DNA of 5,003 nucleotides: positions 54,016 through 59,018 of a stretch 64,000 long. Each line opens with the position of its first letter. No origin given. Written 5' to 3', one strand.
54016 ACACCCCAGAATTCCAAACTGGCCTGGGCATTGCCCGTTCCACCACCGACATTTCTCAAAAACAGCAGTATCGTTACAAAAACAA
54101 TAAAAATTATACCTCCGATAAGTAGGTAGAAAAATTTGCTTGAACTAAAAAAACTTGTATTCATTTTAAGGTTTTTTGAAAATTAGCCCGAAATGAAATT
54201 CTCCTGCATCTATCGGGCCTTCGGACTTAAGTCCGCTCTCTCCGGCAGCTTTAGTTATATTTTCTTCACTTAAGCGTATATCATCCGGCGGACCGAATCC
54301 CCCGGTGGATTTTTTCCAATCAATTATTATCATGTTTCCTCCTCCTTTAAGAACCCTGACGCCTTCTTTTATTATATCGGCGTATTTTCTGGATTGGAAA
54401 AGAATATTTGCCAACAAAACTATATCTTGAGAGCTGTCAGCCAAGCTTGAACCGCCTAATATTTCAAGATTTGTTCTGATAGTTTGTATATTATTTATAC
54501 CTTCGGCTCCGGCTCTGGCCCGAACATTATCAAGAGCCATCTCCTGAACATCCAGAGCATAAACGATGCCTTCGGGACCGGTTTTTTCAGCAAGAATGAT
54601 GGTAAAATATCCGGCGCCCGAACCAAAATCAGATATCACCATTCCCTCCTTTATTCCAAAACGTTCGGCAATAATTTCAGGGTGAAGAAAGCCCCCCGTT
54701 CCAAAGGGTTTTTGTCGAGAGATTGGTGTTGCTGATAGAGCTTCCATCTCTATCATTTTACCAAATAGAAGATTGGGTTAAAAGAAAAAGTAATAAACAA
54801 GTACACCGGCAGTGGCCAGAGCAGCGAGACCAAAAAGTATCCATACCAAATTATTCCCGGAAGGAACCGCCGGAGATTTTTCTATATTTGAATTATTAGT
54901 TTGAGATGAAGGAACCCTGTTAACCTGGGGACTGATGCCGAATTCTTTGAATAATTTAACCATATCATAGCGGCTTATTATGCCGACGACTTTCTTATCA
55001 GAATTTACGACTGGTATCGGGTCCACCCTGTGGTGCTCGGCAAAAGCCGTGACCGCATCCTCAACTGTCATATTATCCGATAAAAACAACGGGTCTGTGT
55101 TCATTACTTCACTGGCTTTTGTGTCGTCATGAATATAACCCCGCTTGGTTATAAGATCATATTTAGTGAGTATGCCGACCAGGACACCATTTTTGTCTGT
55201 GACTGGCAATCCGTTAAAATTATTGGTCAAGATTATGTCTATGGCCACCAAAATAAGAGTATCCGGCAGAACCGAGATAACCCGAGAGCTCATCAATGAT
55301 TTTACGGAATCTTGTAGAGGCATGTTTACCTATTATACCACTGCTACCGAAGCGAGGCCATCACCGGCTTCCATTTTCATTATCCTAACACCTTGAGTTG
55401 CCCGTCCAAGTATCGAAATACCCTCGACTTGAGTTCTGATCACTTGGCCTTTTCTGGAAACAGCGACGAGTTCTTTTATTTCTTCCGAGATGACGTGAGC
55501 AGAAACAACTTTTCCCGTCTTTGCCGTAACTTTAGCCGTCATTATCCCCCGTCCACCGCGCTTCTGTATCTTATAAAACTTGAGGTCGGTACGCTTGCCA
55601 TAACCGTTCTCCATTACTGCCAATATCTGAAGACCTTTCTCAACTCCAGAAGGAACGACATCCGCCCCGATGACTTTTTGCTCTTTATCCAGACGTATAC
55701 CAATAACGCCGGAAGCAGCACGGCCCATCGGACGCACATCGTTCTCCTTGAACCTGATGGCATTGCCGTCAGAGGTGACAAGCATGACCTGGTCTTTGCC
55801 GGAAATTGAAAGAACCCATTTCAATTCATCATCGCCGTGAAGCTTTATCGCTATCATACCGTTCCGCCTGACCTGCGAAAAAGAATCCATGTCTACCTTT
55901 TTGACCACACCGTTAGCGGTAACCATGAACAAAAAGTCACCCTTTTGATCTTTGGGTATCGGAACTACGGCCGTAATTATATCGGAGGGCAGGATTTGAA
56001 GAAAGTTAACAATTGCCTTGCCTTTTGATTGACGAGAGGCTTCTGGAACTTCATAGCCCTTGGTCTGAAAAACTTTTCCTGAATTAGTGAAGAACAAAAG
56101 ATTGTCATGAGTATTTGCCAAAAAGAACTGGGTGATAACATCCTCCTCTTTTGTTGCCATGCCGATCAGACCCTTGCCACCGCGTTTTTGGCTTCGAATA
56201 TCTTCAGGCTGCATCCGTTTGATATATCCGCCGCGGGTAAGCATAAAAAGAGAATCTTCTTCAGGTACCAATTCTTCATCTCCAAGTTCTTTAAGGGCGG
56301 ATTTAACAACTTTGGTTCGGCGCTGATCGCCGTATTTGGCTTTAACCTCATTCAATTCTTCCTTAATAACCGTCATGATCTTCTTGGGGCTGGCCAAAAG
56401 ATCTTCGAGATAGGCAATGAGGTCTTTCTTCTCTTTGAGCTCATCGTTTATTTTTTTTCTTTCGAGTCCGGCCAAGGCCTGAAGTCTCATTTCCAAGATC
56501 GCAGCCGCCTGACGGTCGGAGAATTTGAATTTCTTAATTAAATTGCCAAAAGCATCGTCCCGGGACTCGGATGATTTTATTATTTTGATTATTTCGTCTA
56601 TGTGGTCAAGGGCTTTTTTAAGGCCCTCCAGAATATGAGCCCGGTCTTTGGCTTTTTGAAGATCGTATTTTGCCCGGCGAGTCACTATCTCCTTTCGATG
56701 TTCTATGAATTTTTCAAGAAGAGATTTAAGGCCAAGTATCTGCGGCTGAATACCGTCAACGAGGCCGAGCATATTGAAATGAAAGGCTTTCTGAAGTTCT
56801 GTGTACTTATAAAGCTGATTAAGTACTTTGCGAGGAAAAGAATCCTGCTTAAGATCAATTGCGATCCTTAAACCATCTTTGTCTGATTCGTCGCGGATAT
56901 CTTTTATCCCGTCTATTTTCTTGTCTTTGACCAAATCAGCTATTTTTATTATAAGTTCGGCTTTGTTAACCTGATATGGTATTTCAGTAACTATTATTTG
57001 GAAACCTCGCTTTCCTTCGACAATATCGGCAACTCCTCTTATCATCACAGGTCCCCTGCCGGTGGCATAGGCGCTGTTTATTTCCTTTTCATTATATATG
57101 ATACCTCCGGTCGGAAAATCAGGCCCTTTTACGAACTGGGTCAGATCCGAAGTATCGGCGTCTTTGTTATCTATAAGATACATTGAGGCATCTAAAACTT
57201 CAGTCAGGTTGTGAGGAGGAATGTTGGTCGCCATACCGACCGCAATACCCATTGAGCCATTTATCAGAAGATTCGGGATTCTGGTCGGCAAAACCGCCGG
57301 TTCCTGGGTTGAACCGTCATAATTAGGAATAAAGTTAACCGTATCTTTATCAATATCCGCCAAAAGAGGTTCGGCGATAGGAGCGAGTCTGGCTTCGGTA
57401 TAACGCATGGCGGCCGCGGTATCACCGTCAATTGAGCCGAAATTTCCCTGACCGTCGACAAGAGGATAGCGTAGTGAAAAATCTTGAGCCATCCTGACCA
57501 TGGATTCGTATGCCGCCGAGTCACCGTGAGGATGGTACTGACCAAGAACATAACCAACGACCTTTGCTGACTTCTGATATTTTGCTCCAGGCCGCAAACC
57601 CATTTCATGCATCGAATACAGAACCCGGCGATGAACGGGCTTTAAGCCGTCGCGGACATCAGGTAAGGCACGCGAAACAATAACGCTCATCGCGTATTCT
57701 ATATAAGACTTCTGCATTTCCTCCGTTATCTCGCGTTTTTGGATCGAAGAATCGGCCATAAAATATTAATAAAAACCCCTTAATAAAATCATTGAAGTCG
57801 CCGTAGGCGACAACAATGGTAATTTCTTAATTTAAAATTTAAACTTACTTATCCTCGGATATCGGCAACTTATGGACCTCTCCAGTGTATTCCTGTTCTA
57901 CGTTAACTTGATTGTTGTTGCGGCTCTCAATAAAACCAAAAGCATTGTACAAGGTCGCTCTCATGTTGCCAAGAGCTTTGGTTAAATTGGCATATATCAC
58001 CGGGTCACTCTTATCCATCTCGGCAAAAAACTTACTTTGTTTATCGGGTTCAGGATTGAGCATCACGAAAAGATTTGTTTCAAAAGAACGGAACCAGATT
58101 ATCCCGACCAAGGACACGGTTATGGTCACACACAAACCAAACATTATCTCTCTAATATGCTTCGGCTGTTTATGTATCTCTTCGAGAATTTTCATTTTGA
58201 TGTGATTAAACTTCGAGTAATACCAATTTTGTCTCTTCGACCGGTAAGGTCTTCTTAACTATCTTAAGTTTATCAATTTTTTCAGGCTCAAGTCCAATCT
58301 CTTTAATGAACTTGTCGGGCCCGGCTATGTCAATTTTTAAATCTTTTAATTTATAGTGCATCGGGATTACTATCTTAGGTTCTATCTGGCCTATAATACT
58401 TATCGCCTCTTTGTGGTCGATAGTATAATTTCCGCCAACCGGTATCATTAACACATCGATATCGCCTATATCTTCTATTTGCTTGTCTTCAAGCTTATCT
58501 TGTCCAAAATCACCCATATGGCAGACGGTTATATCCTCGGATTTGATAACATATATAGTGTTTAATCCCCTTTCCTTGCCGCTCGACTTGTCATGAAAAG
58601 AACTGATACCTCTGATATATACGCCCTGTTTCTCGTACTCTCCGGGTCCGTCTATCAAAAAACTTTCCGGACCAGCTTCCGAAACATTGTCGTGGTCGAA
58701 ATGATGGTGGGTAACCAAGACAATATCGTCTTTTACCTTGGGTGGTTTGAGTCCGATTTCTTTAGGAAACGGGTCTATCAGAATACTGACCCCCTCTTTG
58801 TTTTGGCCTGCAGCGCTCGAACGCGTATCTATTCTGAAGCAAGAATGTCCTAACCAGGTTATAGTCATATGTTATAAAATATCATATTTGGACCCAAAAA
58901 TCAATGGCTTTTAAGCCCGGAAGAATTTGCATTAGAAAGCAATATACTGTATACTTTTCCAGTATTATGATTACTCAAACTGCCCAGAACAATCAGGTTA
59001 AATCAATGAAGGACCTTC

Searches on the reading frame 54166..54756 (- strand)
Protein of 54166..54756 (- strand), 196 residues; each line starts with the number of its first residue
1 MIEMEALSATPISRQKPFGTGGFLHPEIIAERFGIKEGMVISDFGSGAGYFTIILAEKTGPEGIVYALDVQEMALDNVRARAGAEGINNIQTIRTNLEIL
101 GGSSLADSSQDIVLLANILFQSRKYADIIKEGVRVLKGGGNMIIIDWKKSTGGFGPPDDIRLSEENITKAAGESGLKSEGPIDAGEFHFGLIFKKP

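Call 59: search_protein_families(library=pfam, proteins=[window:54166-54756:-], max_evalue=0.001)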
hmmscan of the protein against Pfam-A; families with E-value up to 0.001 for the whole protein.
window:54166-54756:- (196 aa): 10 families
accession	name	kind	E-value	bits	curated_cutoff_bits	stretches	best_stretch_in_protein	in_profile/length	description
PF13847.12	Methyltransf_31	-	1.7e-14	54.2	27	1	35-148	1-113/145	Methyltransferase domain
PF01209.24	Ubie_methyltran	-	4e-11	43.2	20.1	1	29-149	39-156/233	ubiE/COQ5 methyltransferase family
PF13649.12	Methyltransf_25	-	1.1e-10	42.4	27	1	42-140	2-97/97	Methyltransferase domain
PF08241.18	Methyltransf_11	-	1.2e-10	42.3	21.2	1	43-144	2-95/95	Methyltransferase domain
PF01728.25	FtsJ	-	2.6e-07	31.2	24.1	1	29-100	12-85/181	FtsJ-like methyltransferase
PF08242.18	Methyltransf_12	-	7e-07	30.3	30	1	43-141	2-97/98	Methyltransferase domain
PF05175.20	MTS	-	7.9e-07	29.3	23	1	37-146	31-140/170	Methyltransferase small domain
PF02390.23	Methyltransf_4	-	0.00037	20.5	24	1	40-100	4-64/173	Putative methyltransferase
PF06325.19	PrmA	-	0.00046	20.2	22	1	36-143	160-257/296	Ribosomal protein L11 methyltransferase (PrmA)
PF01135.25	PCMT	-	0.00053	20.3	20.3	1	31-92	67-128/210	Protein-L-isoaspartate(D-aspartate) O-methyltransferase (PCMT)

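Call 60: search_solved_structures(query=window:54166-54756:-, max_evalue=0.001)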
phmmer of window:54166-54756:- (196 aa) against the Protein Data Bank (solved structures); distinct sequences matched with E-value up to 0.001: 10.
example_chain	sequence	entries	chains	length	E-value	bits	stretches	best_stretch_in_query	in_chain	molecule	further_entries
3dh0_A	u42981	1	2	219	2.2e-20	76.4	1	24-191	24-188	SAM dependent methyltransferase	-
3i9f_A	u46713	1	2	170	1.4e-13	54.1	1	31-195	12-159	Putative type 11 methyltransferase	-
3mgg_A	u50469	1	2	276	1.1e-06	31.6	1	38-156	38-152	Methyltransferase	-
5evj_A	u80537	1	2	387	9.8e-06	28.6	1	37-145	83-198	Arsenite methyltransferase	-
4pon_A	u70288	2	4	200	0.00012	25.1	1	34-84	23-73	Putative RNA methylase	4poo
8xt7_A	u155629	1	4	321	0.00015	24.8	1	38-147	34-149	Arsenite methyltransferase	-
8h0s_A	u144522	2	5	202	0.00015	24.7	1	35-83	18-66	Putative rRNA methylase YtqB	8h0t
5x7f_A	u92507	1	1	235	0.00041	23.3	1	35-154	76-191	Putative O-methyltransferase Rv1220c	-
3dlc_A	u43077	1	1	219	0.00045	23.2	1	27-144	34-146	Putative S-adenosyl-L-methionine-dependent Methyltransferase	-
8h1a_A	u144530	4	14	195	0.0005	23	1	39-95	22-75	rRNA methylase YtqB | 16S rRNA (Cytosine(1402)-N(4))-methyltransferase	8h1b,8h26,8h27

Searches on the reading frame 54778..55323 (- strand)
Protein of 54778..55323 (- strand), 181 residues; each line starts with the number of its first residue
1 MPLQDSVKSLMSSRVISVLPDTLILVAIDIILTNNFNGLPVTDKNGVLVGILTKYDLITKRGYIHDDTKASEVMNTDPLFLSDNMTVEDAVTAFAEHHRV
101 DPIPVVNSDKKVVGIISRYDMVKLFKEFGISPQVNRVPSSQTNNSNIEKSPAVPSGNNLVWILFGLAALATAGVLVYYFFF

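Call 59: search_protein_families(library=pfam, proteins=[window:54778-55323:-], max_evalue=0.001)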
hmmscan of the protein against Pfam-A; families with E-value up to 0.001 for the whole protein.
window:54778-55323:- (181 aa): 1 family
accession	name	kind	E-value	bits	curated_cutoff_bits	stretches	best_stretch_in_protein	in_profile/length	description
PF00571.33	CBS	-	6e-28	97.4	24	2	70-125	1-55/57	CBS domain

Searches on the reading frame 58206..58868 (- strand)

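Call 59: search_protein_families(library=pfam, proteins=[window:58206-58868:-], max_evalue=0.001)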
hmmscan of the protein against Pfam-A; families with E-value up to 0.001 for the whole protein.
window:58206-58868:- (220 aa): 2 families
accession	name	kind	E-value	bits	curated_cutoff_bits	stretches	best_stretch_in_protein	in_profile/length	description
PF13483.12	Lactamase_B_3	-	1.2e-47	162.3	24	1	2-171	1-160/160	Beta-lactamase superfamily domain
PF12706.13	Lactamase_B_2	-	4.1e-12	46.5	27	1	90-172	112-200/200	Beta-lactamase superfamily domain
